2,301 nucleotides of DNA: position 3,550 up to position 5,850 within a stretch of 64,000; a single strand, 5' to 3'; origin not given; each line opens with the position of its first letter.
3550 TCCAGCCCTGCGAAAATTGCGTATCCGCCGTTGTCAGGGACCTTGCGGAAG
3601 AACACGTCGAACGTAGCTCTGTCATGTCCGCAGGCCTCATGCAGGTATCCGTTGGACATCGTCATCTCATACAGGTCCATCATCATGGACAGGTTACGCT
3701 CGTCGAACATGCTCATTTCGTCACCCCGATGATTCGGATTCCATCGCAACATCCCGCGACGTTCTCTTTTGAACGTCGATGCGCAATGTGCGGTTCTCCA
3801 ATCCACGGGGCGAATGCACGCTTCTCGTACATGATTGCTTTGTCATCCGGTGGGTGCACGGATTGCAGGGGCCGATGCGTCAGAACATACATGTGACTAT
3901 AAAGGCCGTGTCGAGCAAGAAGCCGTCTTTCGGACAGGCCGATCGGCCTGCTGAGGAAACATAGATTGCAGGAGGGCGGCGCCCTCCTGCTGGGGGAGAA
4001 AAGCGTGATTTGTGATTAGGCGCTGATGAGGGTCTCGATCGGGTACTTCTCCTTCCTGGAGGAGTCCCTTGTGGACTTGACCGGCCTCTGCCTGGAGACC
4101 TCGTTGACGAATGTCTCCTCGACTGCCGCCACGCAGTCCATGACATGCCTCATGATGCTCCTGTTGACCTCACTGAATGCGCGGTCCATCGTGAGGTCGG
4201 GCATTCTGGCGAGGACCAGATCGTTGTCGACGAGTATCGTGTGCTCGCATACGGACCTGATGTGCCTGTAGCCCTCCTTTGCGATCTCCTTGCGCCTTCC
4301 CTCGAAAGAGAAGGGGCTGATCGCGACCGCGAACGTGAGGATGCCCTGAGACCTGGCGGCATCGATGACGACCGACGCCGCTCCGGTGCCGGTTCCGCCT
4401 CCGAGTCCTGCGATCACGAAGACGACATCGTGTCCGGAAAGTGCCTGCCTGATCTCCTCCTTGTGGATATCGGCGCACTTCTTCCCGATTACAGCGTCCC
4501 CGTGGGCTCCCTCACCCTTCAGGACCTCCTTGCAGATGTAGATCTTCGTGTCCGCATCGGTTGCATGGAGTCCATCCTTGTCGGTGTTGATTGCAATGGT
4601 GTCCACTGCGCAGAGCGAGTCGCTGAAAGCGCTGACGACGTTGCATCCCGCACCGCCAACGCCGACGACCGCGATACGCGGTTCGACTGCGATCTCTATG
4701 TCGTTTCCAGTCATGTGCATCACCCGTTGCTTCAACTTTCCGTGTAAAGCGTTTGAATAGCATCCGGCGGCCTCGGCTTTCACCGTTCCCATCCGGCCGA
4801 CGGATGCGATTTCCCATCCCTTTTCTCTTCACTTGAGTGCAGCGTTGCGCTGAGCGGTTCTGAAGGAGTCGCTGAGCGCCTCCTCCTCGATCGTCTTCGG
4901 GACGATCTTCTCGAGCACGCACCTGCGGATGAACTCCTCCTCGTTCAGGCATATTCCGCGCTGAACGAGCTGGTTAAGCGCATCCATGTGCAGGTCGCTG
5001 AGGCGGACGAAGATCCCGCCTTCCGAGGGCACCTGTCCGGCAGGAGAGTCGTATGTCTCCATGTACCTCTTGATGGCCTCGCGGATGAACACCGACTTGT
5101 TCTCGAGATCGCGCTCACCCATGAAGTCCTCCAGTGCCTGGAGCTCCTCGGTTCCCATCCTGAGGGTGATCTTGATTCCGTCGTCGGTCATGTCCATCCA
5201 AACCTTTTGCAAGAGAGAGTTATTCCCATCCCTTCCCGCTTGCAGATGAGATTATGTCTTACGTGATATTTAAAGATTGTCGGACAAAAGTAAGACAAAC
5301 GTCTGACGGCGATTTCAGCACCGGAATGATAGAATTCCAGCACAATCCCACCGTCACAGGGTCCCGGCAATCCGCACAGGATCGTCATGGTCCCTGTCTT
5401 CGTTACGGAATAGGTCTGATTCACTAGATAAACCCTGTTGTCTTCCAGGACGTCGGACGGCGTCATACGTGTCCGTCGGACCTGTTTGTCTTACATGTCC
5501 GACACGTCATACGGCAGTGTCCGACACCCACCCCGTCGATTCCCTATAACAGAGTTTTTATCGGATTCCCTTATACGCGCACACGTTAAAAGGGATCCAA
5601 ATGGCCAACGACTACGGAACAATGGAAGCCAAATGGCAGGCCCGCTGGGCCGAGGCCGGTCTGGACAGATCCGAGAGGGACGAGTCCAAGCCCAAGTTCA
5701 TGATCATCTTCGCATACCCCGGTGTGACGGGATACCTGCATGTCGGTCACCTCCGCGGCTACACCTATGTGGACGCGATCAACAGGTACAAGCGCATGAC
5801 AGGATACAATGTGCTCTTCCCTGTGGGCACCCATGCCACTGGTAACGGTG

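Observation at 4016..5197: Truncated FtsZ/tubulin-like GTPase co-transcribed with a tandem-RHH protein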

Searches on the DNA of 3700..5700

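Call 74: search_rna_families(source=window, start=3700, end=5700, threshold=evalue, max_evalue=1)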
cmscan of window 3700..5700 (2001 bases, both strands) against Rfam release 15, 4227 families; matches with E-value up to 1: 0.
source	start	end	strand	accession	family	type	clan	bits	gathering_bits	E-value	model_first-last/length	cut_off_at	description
